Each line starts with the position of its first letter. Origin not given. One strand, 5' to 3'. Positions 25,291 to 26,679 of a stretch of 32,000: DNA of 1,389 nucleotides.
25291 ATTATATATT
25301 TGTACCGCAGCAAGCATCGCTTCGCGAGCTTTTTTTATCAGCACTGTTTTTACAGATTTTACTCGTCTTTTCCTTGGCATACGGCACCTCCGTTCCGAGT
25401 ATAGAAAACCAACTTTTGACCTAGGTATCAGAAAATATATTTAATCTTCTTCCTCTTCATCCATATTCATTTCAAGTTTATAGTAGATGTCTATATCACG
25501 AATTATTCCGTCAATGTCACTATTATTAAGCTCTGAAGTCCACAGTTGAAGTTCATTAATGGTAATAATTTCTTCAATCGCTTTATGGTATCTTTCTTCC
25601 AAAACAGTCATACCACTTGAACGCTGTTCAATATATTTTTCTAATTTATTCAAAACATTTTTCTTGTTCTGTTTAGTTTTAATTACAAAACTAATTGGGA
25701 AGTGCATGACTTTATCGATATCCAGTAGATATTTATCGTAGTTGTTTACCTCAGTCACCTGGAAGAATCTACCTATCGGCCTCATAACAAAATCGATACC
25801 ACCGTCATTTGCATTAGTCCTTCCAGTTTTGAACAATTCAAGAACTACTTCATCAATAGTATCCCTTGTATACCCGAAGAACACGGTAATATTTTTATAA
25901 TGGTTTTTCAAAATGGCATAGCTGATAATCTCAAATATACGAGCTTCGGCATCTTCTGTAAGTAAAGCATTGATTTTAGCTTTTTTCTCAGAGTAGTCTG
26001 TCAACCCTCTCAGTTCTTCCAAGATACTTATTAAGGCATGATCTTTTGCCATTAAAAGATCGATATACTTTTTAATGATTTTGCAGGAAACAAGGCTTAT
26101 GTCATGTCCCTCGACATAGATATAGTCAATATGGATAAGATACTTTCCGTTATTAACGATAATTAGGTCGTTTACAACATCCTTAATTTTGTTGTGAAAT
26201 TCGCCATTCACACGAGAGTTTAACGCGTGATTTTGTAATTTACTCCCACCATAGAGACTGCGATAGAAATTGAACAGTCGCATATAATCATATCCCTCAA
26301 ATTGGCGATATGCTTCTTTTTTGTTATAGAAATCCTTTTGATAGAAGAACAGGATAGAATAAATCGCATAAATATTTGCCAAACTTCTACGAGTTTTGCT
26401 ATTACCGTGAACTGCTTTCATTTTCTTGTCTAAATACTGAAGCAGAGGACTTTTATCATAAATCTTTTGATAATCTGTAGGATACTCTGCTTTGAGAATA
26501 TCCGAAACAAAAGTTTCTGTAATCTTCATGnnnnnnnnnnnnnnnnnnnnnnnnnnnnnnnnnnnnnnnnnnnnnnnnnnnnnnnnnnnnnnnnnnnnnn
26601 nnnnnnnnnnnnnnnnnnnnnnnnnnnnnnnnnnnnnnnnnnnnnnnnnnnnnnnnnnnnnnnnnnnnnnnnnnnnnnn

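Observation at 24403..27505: AT-rich three-gene cassette: methyltransferase, coupled nuclease-like protein and an unexplained third gene. This is a candidate non-canonical defence module.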

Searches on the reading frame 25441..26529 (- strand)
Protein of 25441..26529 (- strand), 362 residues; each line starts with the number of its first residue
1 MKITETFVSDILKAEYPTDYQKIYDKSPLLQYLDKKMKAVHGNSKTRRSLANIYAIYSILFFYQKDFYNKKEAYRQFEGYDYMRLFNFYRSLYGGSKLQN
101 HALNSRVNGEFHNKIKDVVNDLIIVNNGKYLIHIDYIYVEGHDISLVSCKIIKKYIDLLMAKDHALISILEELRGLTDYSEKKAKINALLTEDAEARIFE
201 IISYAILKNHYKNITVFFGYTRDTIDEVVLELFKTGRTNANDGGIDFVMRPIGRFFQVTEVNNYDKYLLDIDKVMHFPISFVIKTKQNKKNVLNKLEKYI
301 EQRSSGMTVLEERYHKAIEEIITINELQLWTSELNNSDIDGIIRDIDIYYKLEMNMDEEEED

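Call 3: search_protein_families(library=pfam, proteins=[window:25441-26529:-], max_evalue=0.1)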
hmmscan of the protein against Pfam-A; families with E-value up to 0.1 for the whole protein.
window:25441-26529:- (362 aa): 1 family
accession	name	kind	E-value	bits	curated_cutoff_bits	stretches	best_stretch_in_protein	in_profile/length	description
PF18977.5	DUF5713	-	0.021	15.6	27.3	1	266-345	6-78/107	Family of unknown function (DUF5713)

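Call 4: search_protein_families(library=padloc, proteins=[window:25441-26529:-], max_evalue=0.1)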
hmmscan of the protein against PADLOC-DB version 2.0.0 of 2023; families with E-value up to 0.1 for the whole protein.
window:25441-26529:- (362 aa): 1 family
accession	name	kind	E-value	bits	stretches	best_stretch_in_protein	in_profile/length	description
PDLC03455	REase_II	-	2.2e-75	252.3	1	8-360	12-372/382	Type II restriction enzyme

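Call 5: search_protein_families(library=ncbifam, proteins=[window:25441-26529:-], max_evalue=0.1)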
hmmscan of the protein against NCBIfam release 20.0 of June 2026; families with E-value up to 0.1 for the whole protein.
window:25441-26529:- (362 aa): 0 families

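Call 14: search_solved_structures(query=window:25441-26529:-, max_evalue=1)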
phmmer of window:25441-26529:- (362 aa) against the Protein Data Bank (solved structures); distinct sequences matched with E-value up to 1: 0.

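Call 17: find_homologous_proteins(query=window:25441-26529:-)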
Query window:25441-26529:- (362 aa): 6096 proteins with E <= 0.001 among 8000 candidates; the best 120 are listed.
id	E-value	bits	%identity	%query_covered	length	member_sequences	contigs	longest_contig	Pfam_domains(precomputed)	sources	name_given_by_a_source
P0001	4.5e-225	764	95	100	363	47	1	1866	-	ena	-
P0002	1.1e-222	756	95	100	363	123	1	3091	-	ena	-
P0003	2.2e-220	749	94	100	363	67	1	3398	-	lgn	-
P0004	6.8e-219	744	96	97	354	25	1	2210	-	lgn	-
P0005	1.1e-215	733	92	100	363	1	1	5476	-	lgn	-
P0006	3.1e-212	722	90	100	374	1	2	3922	-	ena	-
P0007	2.0e-211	719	90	100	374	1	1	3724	-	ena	-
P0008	1.3e-209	714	88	100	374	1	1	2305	-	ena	-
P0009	1.1e-208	710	88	100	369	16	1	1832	-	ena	-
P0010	1.1e-208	710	89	99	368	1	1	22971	-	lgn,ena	-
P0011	1.2e-208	710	88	100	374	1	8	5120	-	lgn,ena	-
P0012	2.2e-208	709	88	100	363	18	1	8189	-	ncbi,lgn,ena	-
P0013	6.0e-208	708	88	100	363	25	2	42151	-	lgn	-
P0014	2.7e-207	706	88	97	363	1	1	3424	-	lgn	-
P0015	3.1e-207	706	87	100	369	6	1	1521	-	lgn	-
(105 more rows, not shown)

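Call 38: find_related_loci(query=A4, collection=metagenome_contigs, flank=6000)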
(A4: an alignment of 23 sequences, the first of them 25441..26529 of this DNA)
Query A4 (362 aa) in metagenome_contigs; peptide patterns used: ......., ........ (x = any residue, [..] = any of these).
498 stretches matched a pattern; 154 encode a relative of the query (tblastn E <= 1e-3); the best 80 are kept; 80 distinct loci.
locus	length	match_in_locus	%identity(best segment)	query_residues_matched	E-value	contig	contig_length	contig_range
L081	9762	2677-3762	94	1-362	0e+0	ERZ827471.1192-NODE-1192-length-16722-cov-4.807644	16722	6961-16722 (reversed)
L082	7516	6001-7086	94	1-362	0e+0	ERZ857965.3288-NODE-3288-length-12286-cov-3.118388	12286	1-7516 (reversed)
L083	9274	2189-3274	94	1-362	0e+0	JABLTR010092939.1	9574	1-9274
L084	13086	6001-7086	94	1-362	0e+0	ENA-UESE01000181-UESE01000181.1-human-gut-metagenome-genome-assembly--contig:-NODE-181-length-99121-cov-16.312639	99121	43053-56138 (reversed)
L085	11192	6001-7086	94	1-362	0e+0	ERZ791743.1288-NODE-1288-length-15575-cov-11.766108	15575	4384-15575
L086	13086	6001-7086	86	1-362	0e+0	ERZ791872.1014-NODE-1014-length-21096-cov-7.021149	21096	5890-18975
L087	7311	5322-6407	86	1-362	0e+0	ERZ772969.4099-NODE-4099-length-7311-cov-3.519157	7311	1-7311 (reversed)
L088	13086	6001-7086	86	1-362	0e+0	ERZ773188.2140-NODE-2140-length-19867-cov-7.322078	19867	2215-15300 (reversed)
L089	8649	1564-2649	86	1-362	0e+0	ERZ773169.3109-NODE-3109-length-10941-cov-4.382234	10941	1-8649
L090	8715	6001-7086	86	1-362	0e+0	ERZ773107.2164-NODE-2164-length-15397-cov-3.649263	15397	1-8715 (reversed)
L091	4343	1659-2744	88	1-362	0e+0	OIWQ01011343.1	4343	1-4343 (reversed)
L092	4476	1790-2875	87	1-362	0e+0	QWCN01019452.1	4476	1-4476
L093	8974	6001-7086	87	1-362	0e+0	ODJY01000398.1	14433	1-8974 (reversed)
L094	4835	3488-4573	86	1-362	0e+0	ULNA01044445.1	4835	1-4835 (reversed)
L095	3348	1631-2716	86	1-362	0e+0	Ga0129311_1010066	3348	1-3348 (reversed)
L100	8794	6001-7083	82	1-361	0e+0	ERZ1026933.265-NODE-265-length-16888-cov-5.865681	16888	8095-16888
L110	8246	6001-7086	78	1-362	6e-178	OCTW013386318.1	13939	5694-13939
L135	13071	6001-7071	66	1-357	1e-158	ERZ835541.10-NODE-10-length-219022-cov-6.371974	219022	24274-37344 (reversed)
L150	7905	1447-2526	64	3-356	1e-146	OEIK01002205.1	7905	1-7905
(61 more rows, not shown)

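Call 60: search_protein_families(library=pfam, proteins=[L086:4747-5007:+, L092:566-808:+, L093:4696-5007:+, L100:4748-4996:+, L110:4696-5046:+, L150:79-339:+, L086:7113-8429:+, L092:2859-3335:+, L135:7071-8825:+, L083:3526-4146:+], max_evalue=0.01)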
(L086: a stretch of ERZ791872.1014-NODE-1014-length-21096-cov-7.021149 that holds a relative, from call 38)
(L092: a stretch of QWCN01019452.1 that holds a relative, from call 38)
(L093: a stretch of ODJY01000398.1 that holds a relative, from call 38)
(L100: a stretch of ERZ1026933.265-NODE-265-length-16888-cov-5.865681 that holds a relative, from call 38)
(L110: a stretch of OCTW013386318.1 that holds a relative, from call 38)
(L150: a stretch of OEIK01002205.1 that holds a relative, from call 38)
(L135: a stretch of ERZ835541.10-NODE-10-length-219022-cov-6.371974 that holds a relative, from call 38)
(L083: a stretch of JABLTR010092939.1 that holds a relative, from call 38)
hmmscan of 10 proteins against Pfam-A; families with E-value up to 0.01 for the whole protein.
L086:4747-5007:+ (87 aa): 1 family
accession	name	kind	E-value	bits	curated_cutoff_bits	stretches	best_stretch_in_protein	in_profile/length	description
PF13443.12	HTH_26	-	1.2e-16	61.1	22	1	23-81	2-62/63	Cro/C1-type HTH DNA-binding domain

L092:566-808:+ (81 aa): 2 families
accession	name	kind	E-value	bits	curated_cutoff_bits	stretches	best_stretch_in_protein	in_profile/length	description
PF13443.12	HTH_26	-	9.3e-16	58.3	22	1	16-73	2-61/63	Cro/C1-type HTH DNA-binding domain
PF01381.28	HTH_3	-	0.00099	19.5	23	1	22-68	7-54/55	Helix-turn-helix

L093:4696-5007:+ (104 aa): 2 families
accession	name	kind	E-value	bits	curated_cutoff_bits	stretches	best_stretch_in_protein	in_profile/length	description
PF13443.12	HTH_26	-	3.2e-15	56.6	22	1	43-101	2-62/63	Cro/C1-type HTH DNA-binding domain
PF01381.28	HTH_3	-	0.0019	18.7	23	1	49-95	7-54/55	Helix-turn-helix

L100:4748-4996:+ (83 aa): 0 families

L110:4696-5046:+ (117 aa): 0 families

L150:79-339:+ (87 aa): 1 family
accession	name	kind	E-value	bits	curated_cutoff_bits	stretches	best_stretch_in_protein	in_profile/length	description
PF06114.19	Peptidase_M78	-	1.8e-06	28.2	22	1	25-80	1-58/123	IrrE N-terminal-like domain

L086:7113-8429:+ (439 aa): 1 family
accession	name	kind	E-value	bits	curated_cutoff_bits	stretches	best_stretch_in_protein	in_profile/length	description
PF04326.19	SLFN_AlbA_2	-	6e-19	69.2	25.3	1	30-163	1-117/118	Schlafen, AlbA_2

L092:2859-3335:+ (159 aa): 2 families
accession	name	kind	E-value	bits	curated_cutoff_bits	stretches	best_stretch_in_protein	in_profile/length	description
PF24838.2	8xMP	-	3.6e-31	108.2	30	1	30-155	2-135/136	Octameric membrane protein family (8xMP)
PF12036.14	DUF3522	-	0.0012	19.5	29.3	1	27-130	77-149/188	Protein of unknown function (DUF3522)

L135:7071-8825:+ (585 aa): 2 families
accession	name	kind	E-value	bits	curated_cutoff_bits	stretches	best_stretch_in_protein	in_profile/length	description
PF13306.12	LRR_5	-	3.4e-82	273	27.7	4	99-206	21-126/127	BspA type Leucine rich repeat region (6 copies)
PF13855.12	LRR_8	-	2.7e-07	30.7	27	0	101-142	14-56/61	Leucine rich repeat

L083:3526-4146:+ (207 aa): 0 families

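Call 61: search_protein_families(library=padloc, alignment_id=A7, max_evalue=0.00001)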
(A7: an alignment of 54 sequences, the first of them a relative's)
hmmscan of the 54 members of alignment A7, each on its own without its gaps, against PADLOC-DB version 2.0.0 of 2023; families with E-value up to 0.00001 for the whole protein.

A. member 1, L083:3526-4146:+ (207 aa): 0 families

B. families by the number of members that match (of 54 scanned): 128 families (the first 25 are shown)
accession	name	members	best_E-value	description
PDLC05032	PDC-S50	2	4.7e-07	-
PDLC05011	PDC-S39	1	3.3e-105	-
PDLC05012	PDC-S39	1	8.7e-81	-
PDLC02979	AriA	1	3.1e-72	-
PDLC00696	Effector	1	1e-63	2TM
PDLC03025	MTase_I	1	3.4e-49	Type I methyltransferase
PDLC03021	MTase_I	1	1.8e-45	Type I methyltransferase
PDLC04447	PDC-M14A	1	2.3e-39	-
PDLC00690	Effector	1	5e-32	2TM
PDLC02358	Old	1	8.2e-27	Old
PDLC05050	PDC-S60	1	3.6e-26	-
PDLC00091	GajA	1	4.5e-21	AAA ATPase domain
PDLC00077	GajA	1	6.2e-20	AAA ATPase domain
PDLC04168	GajA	1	1.6e-19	-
PDLC00090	GajA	1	1.8e-19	AAA ATPase domain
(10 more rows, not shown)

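Call 72: search_dna_similar(query=window:25441-26529:-, collection=plasmids, mode=protein, max_rows=12)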
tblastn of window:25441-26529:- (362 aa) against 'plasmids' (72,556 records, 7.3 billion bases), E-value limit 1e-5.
Records with a match: 11; places in all: 14; records where one place covers at least 80% of the query: 8.
Best place of each record, by identity: 60-80% 1; <60% 10.
By first word of the organism name: Lactiplantibacillus 3; Leptospira 2; Escherichia 2; Klebsiella 2; Enterobacter 1; Acetobacter 1.
By predicted mobility (MOB-suite, as given by PLSDB): non-mobilizable 7; mobilizable 4.
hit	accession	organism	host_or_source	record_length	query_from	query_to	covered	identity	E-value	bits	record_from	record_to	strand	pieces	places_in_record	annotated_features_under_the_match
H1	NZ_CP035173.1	Lactiplantibacillus plantarum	cell culture,food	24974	1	358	99%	55.8%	1e-118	384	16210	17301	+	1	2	restriction endonuclease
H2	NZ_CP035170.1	Lactiplantibacillus plantarum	cell culture,food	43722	1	358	99%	55.8%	1e-118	384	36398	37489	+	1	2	restriction endonuclease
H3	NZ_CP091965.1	Leptospira noguchii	Homo sapiens,Cell culture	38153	8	327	88%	40.4%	2e-58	211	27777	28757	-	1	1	hypothetical protein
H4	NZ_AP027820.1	Escherichia coli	Homo sapiens,whole organism,feces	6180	23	328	85%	37.3%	2e-42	164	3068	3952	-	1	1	type II restriction endonuclease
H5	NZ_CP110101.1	Enterobacter asburiae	-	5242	23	328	85%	36.9%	1e-42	165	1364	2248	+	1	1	hypothetical protein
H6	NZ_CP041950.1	Klebsiella pneumoniae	Homo sapiens,urine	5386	23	328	85%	36.6%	5e-42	163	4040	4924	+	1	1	type II restriction endonuclease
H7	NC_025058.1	Escherichia coli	-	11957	23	328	85%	34.3%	8e-40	157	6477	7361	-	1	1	hypothetical protein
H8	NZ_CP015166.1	Acetobacter ascendens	single cell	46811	29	328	83%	34.7%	1e-44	171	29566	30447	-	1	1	hypothetical protein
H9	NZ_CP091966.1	Leptospira noguchii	Homo sapiens,Cell culture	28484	65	260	53%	43.5%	1e-25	143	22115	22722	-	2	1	none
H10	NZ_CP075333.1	Lactiplantibacillus plantarum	whole organism,meat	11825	4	199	54%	37.6%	2e-15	109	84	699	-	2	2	none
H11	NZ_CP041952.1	Klebsiella pneumoniae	Homo sapiens,urine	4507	227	277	14%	68.6%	2e-13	79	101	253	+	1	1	none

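Call 74: get_annotated_region(hit=H1, flank=3500)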
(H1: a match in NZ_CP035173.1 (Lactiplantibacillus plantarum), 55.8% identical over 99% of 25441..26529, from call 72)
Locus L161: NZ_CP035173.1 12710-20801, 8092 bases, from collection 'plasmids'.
description: Lactiplantibacillus plantarum strain SRCM103418 plasmid unnamed5
organism: Lactiplantibacillus plantarum (NCBI taxid 1590)
taxonomy: Bacteria; Bacillota; Bacilli; Lactobacillales; Lactobacillaceae; Lactiplantibacillus; Lactiplantibacillus plantarum
host: -; source: cell culture,food; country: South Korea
typing (MOB-suite, as given by PLSDB): mobilizable; replicon rep_cluster_1229; relaxase MOBP
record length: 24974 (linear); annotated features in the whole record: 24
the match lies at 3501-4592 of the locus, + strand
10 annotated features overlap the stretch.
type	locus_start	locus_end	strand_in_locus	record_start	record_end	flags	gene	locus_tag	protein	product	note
CDS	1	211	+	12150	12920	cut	-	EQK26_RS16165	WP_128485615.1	replication initiation protein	GO:0006270 - DNA replication initiation [Evidence IEA]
CDS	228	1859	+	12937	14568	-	-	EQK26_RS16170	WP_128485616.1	type IV secretory system conjugative DNA transfer family protein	-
CDS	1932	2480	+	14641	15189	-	-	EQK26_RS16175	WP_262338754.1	DUF536 domain-containing protein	-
CDS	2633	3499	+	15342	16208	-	yhdJ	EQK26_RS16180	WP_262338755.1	adenine-specific DNA-methyltransferase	GO:0006306 - DNA methylation [Evidence IEA]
CDS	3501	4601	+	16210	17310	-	-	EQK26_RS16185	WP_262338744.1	restriction endonuclease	-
CDS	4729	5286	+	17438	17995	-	-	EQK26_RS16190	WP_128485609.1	recombinase family protein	GO:0006310 - DNA recombination [Evidence IEA]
CDS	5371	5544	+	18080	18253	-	-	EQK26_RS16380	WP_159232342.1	hypothetical protein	-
CDS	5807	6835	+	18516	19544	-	-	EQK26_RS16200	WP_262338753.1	replication initiator protein A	-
CDS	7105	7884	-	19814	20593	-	-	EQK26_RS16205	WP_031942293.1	MerR family DNA-binding transcriptional regulator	GO:0006355 - regulation of DNA-templated transcription [Evidence IEA]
CDS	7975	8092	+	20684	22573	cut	-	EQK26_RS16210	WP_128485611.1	heavy metal translocating P-type ATPase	-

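Call 75: get_annotated_region(hit=H4, flank=3000)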
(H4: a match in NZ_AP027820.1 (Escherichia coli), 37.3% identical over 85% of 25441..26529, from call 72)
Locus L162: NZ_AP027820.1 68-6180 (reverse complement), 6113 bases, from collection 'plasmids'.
description: Escherichia coli strain 2017.15.02CC plasmid p2017.15.02CC_2, complete sequence
organism: Escherichia coli (NCBI taxid 562)
taxonomy: Bacteria; Pseudomonadota; Gammaproteobacteria; Enterobacterales; Enterobacteriaceae; Escherichia; Escherichia coli
host: -; source: Homo sapiens,whole organism,feces; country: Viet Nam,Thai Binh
typing (MOB-suite, as given by PLSDB): mobilizable; replicon ColRNAI_rep_cluster_1987; relaxase MOBP,MOBP
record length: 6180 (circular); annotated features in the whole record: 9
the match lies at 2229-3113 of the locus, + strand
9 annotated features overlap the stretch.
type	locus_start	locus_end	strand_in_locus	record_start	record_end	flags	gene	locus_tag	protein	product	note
CDS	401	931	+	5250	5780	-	-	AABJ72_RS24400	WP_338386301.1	MbeB family mobilization protein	-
CDS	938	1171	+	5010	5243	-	-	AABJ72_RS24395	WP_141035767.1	MbeD family mobilization/exclusion protein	-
CDS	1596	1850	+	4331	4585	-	-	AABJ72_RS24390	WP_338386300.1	hypothetical protein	-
CDS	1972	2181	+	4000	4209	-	-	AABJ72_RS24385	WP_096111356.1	helix-turn-helix transcriptional regulator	-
CDS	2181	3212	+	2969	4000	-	-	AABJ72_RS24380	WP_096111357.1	type II restriction endonuclease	-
CDS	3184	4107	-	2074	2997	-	yhdJ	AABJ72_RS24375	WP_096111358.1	adenine-specific DNA-methyltransferase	GO:0006306 - DNA methylation [Evidence IEA]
CDS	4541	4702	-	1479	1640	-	-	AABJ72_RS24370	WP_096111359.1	replication initiation protein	-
CDS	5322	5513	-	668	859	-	-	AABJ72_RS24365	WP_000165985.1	Rop family plasmid primer RNA-binding protein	-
CDS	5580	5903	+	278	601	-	-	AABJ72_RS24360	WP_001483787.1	MobC family plasmid mobilization relaxosome protein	-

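Call 77: search_solved_structures(query=L162:1972-2178:+, max_evalue=0.001)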
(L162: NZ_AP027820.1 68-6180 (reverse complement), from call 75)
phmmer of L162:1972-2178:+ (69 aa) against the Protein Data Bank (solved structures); distinct sequences matched with E-value up to 0.001: 25.
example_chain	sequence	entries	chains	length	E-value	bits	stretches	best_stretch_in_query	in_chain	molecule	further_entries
1y7y_A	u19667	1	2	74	2.6e-21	77.9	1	9-69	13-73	C.AhdI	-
2b5a_A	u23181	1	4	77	2.3e-18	68.6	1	2-66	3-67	C.BclI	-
3vk0_A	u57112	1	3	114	1.9e-12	50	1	3-67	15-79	Transcriptional regulator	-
3clc_A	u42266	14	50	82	4.5e-11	45.7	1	14-63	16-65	Regulatory protein | R-M CONTROLLER PROTEIN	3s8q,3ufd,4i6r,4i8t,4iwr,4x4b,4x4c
3g5g_A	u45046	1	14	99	7.1e-11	45.1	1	14-63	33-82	Regulatory protein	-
4fn3_A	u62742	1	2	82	1.1e-10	44.5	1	14-63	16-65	Regulatory protein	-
4i6u_A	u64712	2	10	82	1.7e-10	43.9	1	14-63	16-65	Regulatory protein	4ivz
4i6t_A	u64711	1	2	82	2.4e-10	43.4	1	14-63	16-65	Regulatory protein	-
4f8d_A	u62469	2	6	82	3.3e-10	43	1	14-63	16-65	Regulatory protein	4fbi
3fya_A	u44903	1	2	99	5.2e-10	42.4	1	14-63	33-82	Regulatory protein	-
4ia8_A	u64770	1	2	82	9.4e-10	41.6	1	14-63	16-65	Regulatory protein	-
1utx_A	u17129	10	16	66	1.2e-06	31.8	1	12-69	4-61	CYLR2 | cytolysin regulator 2 | PUTATIVE TRANSCRIPTION REGULATOR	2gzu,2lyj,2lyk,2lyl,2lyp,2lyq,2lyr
2xiu_A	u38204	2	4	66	1.6e-06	31.4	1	12-69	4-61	CYLR2 | CYLR2 SYNONYM CYTOLYSIN REPRESSOR 2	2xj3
9xz9_A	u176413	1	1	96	3.4e-06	30.4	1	5-68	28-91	Quorum sensing controller protein QseC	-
8ezt_A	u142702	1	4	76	1.2e-05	28.7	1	15-66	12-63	HipB(Lp)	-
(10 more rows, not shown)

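Call 90: search_protein_families(library=pfam, proteins=[L083:3526-4146:+], max_evalue=0.01)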
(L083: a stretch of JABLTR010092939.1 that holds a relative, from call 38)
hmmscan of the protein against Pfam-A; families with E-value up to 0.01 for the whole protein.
L083:3526-4146:+ (207 aa): 0 families
